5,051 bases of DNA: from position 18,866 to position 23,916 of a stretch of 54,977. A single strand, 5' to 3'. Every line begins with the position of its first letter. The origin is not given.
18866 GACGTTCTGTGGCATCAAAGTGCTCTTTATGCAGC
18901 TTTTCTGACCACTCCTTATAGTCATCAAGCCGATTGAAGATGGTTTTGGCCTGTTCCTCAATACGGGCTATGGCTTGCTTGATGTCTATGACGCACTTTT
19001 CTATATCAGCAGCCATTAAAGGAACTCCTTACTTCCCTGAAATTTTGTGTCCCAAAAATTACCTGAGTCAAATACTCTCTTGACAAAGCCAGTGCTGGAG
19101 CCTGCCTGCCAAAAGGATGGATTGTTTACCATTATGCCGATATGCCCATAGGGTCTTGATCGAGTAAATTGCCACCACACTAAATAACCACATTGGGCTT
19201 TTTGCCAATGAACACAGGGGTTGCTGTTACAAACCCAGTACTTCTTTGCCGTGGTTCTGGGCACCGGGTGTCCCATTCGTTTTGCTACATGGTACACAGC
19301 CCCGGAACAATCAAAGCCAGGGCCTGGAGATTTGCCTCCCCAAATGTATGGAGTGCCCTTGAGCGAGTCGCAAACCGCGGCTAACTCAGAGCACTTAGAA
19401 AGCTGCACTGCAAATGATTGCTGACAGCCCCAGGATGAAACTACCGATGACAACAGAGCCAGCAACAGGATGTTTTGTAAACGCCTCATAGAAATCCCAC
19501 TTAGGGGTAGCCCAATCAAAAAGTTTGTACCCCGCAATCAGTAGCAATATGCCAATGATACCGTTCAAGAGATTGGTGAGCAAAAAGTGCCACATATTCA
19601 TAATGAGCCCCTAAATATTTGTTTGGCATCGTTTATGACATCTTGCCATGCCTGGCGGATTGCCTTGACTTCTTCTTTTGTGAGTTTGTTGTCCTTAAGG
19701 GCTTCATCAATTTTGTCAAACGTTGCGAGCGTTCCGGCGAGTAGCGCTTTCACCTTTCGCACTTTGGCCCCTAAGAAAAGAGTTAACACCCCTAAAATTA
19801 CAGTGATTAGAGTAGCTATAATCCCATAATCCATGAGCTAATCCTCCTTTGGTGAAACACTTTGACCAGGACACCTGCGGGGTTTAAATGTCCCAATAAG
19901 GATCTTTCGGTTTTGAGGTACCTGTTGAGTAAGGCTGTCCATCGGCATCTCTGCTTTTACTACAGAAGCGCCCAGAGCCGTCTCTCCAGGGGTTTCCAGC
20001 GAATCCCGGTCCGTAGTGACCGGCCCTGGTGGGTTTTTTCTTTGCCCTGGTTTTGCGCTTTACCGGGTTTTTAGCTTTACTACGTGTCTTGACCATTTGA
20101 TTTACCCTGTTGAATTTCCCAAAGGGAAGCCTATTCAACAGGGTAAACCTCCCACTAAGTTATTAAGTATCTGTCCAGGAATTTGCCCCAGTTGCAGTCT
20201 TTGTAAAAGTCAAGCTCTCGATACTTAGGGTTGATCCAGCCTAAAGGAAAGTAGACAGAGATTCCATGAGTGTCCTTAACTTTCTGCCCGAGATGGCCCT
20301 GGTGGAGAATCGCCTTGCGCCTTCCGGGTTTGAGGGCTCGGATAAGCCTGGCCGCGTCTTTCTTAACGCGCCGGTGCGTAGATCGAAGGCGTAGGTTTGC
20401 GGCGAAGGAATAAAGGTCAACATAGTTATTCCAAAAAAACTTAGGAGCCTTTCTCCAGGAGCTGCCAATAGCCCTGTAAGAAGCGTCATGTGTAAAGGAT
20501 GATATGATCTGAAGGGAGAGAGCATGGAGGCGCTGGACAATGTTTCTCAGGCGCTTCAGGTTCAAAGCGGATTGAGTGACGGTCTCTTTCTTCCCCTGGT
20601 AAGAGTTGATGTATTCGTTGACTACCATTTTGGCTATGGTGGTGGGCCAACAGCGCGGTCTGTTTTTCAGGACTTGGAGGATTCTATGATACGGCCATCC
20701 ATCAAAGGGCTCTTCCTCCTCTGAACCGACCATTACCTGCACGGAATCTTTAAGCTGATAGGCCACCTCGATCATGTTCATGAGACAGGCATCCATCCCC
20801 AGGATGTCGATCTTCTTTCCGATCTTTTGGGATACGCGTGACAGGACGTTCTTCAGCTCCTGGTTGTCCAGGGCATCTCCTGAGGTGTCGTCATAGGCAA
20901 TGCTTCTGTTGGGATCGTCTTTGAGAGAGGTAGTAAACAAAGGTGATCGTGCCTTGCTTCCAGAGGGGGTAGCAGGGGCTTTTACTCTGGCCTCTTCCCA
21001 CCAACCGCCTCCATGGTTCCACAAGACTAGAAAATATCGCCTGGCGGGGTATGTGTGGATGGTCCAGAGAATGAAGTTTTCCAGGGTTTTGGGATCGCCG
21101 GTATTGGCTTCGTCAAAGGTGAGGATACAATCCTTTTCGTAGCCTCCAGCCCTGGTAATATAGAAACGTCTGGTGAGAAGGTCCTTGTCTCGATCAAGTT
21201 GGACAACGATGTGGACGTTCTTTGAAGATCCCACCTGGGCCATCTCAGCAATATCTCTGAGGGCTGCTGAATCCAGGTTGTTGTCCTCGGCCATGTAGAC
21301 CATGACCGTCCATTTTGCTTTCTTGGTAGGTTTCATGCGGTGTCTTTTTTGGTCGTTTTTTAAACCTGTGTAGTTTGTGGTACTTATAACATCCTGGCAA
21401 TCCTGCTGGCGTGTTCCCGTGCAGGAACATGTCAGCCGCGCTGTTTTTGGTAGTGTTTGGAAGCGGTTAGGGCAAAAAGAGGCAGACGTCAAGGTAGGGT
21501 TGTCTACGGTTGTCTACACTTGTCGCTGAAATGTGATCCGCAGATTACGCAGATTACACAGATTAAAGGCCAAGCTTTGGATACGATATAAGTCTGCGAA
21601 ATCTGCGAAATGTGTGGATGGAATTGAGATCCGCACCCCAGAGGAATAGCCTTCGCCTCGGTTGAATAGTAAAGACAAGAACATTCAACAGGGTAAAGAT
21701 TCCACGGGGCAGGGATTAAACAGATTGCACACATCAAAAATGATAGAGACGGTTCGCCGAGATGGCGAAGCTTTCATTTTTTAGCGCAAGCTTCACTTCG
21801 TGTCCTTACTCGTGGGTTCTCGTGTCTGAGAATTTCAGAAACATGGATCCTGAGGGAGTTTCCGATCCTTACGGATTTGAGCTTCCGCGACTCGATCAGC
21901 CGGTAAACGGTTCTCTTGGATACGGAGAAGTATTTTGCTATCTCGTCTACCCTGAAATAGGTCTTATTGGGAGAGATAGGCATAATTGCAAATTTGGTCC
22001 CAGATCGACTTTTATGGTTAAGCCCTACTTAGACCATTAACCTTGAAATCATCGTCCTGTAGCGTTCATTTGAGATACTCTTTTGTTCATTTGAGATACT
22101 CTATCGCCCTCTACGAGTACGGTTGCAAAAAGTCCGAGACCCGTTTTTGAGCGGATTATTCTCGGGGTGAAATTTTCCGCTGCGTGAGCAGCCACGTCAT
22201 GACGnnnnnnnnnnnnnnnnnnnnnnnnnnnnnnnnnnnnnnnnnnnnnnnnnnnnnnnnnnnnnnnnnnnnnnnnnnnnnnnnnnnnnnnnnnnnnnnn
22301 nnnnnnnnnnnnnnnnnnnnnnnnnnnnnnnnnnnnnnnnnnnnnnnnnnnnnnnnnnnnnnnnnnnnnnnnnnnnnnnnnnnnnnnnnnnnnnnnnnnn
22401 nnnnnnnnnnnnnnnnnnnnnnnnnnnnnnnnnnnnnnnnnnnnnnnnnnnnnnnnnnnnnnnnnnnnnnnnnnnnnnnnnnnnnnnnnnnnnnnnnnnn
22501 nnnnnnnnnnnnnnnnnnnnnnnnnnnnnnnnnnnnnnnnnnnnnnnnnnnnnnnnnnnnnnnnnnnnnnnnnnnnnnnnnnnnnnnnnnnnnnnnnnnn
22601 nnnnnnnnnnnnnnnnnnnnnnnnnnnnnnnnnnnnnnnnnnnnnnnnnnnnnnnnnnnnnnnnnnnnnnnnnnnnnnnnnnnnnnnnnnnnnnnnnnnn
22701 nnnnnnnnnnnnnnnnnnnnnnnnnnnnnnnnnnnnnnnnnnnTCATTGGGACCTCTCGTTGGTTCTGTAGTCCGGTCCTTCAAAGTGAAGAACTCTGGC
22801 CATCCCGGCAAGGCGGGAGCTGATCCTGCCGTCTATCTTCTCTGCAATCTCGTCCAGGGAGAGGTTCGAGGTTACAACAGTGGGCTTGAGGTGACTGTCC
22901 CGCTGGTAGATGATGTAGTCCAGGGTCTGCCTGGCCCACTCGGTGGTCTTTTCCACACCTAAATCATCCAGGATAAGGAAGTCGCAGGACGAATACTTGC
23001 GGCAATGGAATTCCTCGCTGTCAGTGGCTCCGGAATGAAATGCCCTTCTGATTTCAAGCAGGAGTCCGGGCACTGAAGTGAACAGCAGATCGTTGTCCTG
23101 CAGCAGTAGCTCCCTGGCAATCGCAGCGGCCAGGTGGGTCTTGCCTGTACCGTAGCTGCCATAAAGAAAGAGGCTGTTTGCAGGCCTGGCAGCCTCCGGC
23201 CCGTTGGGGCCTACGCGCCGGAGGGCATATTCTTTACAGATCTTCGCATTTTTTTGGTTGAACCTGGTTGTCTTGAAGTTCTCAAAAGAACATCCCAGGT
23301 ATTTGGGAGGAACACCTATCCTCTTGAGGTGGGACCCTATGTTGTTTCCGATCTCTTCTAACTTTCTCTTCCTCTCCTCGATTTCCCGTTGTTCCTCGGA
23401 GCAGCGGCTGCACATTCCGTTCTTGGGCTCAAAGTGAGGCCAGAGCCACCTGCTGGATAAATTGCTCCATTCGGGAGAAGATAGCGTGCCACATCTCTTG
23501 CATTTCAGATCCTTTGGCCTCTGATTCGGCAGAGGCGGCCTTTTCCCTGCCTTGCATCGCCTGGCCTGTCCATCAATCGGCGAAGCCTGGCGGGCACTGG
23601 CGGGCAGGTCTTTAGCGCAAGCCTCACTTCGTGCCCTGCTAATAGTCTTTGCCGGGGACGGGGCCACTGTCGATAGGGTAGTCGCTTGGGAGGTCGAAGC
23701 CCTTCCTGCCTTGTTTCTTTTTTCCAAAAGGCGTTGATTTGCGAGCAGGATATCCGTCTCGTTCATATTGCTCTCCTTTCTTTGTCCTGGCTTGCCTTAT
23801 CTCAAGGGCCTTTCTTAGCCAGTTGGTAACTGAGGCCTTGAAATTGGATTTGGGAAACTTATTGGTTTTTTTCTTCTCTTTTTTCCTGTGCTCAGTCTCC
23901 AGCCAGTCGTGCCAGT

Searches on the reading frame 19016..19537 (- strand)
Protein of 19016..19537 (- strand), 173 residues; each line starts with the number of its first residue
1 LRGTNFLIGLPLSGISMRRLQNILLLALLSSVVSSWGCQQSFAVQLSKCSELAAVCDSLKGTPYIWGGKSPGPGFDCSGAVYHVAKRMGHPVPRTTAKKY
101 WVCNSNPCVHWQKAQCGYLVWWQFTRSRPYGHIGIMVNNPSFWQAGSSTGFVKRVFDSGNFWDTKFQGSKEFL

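Call 12: search_protein_families(library=pfam, proteins=[window:19016-19537:-], max_evalue=0.01)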
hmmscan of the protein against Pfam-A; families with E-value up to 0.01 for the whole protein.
window:19016-19537:- (173 aa): 1 family
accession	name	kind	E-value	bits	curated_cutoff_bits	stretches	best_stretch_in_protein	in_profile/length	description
PF00877.26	NLPC_P60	-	1e-11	45.2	23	1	61-166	1-100/105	NlpC/P60 family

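Call 66: search_protein_families(library=phrogs, proteins=[window:19016-19537:-], max_evalue=0.001)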
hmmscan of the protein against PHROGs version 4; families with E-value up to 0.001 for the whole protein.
window:19016-19537:- (173 aa): 4 families
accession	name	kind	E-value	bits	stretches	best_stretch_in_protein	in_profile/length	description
phrog_329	-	tail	1.9e-17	63.8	1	53-155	539-639/949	minor tail protein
phrog_25111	-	tail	2.4e-09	37.8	1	60-154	223-316/333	tail protein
phrog_12508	-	unknown function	1.6e-08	35.4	1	39-152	130-239/260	-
phrog_400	-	tail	6.9e-05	22.9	1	51-145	534-624/654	tail protein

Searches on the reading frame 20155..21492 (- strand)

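Call 9: search_protein_families(library=pfam, proteins=[window:20155-21492:-], max_evalue=0.01)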
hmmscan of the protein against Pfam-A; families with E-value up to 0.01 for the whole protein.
window:20155-21492:- (445 aa): 1 family
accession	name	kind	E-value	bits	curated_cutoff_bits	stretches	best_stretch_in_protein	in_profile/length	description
PF03415.19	Peptidase_C11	-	4.3e-49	168.4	25.8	2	193-440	106-357/359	Clostripain family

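Call 66: search_protein_families(library=phrogs, proteins=[window:20155-21492:-], max_evalue=0.001)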
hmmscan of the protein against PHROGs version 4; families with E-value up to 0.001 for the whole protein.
window:20155-21492:- (445 aa): 0 families

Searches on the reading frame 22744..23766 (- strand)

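Call 9: search_protein_families(library=pfam, proteins=[window:22744-23766:-], max_evalue=0.01)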
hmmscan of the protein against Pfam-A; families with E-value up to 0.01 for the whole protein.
window:22744-23766:- (340 aa): 5 families
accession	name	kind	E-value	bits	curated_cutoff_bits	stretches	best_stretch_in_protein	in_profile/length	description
PF01695.23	IstB_IS21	-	4.9e-14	52.9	24.1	1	196-339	92-236/238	IstB-like ATP binding protein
PF00308.24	Bac_DnaA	-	9.7e-09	36.1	23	1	192-320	30-156/162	Bacterial DnaA ATPAse domain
PF00004.35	AAA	-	0.00074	20.4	21.2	1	200-236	2-35/131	ATPase family associated with various cellular activities (AAA)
PF13191.12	AAA_16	-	0.0025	18.8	32.6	1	193-223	22-51/167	AAA ATPase domain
PF00910.28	RNA_helicase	-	0.0026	18.7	21.5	1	200-275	2-64/105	RNA helicase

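Call 66: search_protein_families(library=phrogs, proteins=[window:22744-23766:-], max_evalue=0.001)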
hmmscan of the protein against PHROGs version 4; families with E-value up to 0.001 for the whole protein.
window:22744-23766:- (340 aa): 5 families
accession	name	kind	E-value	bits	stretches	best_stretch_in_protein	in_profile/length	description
phrog_50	-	DNA, RNA and nucleotide metabolism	3.2e-65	222.3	1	80-338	269-514/570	DnaC-like helicase loader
phrog_3277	-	DNA, RNA and nucleotide metabolism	2.9e-30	106.3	1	197-338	11-157/168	DnaC-like helicase loader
phrog_26922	-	DNA, RNA and nucleotide metabolism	6.2e-13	50.2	1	256-336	7-88/92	DnaC-like helicase loader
phrog_15321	-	unknown function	8.6e-07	30.1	1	259-330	6-83/93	-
phrog_27475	-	unknown function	0.00022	20.8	1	199-328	445-571/599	-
